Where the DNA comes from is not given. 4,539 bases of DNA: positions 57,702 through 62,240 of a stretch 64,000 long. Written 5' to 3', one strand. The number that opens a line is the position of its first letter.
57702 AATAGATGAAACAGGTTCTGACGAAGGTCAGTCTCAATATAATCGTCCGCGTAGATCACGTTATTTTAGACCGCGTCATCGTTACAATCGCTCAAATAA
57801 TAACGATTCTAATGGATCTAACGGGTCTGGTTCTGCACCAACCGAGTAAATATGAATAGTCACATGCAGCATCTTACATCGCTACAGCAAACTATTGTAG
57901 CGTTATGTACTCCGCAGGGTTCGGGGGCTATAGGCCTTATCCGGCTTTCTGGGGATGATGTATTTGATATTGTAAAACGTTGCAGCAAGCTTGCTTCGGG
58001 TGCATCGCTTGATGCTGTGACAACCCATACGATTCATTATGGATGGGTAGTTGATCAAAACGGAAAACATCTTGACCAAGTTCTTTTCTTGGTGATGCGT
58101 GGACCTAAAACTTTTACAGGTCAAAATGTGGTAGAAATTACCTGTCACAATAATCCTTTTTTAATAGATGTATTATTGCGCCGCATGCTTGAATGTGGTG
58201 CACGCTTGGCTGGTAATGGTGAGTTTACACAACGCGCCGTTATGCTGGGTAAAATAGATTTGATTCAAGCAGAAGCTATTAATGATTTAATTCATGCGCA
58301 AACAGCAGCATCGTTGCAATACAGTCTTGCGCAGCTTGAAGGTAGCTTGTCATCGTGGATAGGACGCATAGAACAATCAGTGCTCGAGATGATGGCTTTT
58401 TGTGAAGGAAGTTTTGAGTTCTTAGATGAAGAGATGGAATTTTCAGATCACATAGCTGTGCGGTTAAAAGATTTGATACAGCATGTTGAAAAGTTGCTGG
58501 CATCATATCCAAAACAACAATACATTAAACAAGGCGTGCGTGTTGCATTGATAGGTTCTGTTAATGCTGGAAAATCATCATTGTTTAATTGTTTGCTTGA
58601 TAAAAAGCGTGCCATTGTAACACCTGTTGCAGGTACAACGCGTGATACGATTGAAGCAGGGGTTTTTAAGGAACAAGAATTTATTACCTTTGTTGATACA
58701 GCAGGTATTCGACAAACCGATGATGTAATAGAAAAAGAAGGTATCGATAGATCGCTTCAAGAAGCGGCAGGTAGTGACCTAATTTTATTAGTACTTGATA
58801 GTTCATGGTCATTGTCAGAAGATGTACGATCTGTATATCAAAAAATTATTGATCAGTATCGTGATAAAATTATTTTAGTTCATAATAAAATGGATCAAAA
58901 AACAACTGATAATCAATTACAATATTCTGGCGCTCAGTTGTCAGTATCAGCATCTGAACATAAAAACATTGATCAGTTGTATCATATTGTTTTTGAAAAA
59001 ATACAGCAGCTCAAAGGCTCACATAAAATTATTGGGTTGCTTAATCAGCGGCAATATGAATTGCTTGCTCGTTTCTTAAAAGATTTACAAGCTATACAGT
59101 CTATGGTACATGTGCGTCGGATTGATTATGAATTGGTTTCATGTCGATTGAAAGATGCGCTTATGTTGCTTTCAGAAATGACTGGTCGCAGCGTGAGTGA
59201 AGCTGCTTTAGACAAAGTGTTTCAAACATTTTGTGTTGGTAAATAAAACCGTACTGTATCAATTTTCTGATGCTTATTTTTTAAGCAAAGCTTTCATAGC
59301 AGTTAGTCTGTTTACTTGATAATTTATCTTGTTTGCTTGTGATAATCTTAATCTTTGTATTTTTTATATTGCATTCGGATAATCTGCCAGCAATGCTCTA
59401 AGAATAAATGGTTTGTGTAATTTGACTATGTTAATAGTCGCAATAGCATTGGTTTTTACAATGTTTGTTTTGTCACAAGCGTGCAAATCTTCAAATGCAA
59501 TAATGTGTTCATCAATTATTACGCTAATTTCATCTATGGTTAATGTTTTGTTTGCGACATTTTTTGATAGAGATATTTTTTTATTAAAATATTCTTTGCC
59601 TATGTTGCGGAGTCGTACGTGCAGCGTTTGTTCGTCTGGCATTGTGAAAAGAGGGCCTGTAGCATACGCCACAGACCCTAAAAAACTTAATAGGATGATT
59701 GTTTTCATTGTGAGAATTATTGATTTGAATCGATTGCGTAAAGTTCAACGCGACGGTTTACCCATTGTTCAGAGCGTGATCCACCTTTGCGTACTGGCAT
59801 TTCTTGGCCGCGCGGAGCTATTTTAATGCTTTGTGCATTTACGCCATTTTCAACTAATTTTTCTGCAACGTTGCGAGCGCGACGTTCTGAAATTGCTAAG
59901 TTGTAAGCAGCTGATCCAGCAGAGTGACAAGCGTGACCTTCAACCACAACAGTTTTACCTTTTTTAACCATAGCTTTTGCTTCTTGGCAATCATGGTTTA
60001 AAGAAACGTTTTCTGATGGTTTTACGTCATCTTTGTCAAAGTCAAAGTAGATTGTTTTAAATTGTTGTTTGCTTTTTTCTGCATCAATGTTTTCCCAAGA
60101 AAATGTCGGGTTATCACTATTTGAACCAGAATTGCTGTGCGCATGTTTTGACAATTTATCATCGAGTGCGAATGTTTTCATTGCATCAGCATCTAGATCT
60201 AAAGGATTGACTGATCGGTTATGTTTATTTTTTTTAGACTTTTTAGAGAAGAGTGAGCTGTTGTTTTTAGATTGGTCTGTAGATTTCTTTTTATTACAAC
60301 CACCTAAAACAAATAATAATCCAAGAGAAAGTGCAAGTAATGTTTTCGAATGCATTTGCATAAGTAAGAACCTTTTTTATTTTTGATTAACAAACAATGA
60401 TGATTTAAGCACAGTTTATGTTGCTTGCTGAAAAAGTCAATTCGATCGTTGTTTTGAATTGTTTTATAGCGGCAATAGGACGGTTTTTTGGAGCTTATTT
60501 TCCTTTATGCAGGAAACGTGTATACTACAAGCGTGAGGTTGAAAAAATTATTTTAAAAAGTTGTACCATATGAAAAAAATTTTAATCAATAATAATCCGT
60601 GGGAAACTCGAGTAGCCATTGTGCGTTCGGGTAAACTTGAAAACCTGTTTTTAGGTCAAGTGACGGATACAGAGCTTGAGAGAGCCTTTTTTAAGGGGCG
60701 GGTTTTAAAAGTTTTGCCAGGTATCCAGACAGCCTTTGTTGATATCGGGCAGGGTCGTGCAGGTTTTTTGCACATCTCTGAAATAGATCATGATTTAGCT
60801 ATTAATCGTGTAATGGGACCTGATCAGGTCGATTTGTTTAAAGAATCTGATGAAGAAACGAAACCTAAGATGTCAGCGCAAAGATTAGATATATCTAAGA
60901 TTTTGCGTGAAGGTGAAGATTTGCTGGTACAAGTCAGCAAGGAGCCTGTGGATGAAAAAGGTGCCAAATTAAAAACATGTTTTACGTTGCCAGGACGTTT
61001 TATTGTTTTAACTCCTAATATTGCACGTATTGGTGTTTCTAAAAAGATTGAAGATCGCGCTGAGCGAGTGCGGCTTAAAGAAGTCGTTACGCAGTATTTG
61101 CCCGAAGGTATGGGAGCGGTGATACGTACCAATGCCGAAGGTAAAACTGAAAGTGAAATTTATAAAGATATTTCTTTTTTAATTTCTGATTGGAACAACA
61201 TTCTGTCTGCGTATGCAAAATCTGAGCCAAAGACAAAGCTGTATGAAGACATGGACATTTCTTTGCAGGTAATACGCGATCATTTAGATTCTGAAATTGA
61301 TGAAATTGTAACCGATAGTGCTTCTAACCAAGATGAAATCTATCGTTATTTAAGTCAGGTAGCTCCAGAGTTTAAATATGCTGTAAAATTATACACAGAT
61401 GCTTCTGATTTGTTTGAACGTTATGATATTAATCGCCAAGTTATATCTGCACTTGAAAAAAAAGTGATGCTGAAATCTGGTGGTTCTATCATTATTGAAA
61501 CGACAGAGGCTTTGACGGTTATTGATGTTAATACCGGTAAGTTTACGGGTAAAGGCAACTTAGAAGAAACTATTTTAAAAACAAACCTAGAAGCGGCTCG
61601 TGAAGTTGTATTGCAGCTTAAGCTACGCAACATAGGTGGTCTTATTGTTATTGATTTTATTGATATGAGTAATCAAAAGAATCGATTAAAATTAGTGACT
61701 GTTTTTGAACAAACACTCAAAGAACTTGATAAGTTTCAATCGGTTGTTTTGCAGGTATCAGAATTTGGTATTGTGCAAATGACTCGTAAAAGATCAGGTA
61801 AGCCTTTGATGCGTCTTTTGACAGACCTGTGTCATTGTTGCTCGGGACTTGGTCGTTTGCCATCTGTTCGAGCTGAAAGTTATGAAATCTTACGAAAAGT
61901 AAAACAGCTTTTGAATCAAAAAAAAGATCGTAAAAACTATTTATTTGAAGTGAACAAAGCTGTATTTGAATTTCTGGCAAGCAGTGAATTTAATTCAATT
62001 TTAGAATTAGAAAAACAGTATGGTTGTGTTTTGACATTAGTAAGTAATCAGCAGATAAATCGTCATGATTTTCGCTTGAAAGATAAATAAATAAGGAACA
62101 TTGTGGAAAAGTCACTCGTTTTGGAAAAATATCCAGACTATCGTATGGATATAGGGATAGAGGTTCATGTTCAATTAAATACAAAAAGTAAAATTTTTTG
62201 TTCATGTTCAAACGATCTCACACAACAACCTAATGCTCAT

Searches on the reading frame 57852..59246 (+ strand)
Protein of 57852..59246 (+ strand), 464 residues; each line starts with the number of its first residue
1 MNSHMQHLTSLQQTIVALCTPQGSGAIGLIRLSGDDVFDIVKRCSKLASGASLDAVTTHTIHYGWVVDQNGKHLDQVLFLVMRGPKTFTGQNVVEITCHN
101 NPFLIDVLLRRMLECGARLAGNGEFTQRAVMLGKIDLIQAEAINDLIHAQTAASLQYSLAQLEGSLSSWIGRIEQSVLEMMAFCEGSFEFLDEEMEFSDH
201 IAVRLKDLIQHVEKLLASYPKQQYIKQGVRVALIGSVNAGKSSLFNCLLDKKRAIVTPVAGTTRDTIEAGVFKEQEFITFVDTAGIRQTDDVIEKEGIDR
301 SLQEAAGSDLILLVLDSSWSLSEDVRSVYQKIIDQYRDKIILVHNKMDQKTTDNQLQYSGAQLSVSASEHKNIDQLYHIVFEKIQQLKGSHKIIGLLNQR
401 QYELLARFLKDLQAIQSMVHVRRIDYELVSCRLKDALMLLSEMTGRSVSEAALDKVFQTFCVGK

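Call 81: search_protein_families(library=pfam, proteins=[window:57852-59246:+], max_evalue=0.00001)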
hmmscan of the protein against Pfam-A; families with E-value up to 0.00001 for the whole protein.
window:57852-59246:+ (464 aa): 6 families
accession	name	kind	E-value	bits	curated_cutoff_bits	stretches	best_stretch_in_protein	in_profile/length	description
PF12631.12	MnmE_helical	-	2.6e-37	129.4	40.1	1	137-461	1-211/211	MnmE helical domain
PF10396.14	TrmE_N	-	8.6e-34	116.7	29.8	1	14-134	1-117/117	GTP-binding protein TrmE N-terminus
PF01926.29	MMR_HSR1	-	4.4e-23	82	21.9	1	230-346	1-113/113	50S ribosome-binding GTPase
PF02421.24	FeoB_N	-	1.2e-09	38.3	27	1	230-352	2-120/156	Ferrous iron transport protein B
PF00009.33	GTP_EFTU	-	2.3e-06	27.7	26.5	0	229-359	4-142/188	Elongation factor Tu GTP binding domain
PF00350.29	Dynamin_N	-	3e-06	27.8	27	0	231-264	1-33/168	Dynamin family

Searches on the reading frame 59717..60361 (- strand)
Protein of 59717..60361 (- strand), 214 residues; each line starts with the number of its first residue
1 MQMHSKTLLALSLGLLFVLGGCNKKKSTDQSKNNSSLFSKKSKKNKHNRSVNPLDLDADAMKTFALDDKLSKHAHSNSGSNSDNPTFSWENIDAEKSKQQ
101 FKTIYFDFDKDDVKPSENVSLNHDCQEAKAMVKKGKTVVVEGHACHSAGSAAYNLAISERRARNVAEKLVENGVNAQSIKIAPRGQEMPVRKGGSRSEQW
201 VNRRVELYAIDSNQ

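Call 81: search_protein_families(library=pfam, proteins=[window:59717-60361:-], max_evalue=0.00001)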
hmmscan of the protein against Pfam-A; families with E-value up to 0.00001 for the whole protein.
window:59717-60361:- (214 aa): 1 family
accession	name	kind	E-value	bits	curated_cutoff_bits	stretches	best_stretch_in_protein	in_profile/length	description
PF00691.25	OmpA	-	8.6e-17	61.7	27.2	1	105-202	1-97/98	OmpA family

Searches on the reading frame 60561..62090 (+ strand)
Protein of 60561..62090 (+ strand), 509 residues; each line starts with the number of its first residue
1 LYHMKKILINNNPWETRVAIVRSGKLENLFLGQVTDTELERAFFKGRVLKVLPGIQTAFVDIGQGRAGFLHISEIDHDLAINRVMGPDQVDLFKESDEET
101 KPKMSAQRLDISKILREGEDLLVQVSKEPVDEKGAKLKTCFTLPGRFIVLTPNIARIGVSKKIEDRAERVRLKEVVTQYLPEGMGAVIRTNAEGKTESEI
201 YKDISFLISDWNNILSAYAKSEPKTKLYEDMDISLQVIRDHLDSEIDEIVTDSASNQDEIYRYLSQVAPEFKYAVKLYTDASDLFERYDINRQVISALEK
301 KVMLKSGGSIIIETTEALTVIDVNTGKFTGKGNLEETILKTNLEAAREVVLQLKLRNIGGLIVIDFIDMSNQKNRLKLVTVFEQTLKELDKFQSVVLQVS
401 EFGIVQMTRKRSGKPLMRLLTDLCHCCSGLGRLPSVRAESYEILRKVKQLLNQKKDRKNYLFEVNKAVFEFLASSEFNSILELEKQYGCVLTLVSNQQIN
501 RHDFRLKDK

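Call 81: search_protein_families(library=pfam, proteins=[window:60561-62090:+], max_evalue=0.00001)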
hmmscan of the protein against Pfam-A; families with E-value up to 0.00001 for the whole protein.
window:60561-62090:+ (509 aa): 2 families
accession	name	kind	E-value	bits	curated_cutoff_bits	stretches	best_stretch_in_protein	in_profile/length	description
PF10150.14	RNase_E_G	-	1.3e-95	320.3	25.5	1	142-411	1-269/270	Ribonuclease E/G family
PF20833.2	RNase_E_G_Thio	-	1.5e-08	35.1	26.8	1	424-507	2-84/86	RNase E/G, Thioredoxin-like domain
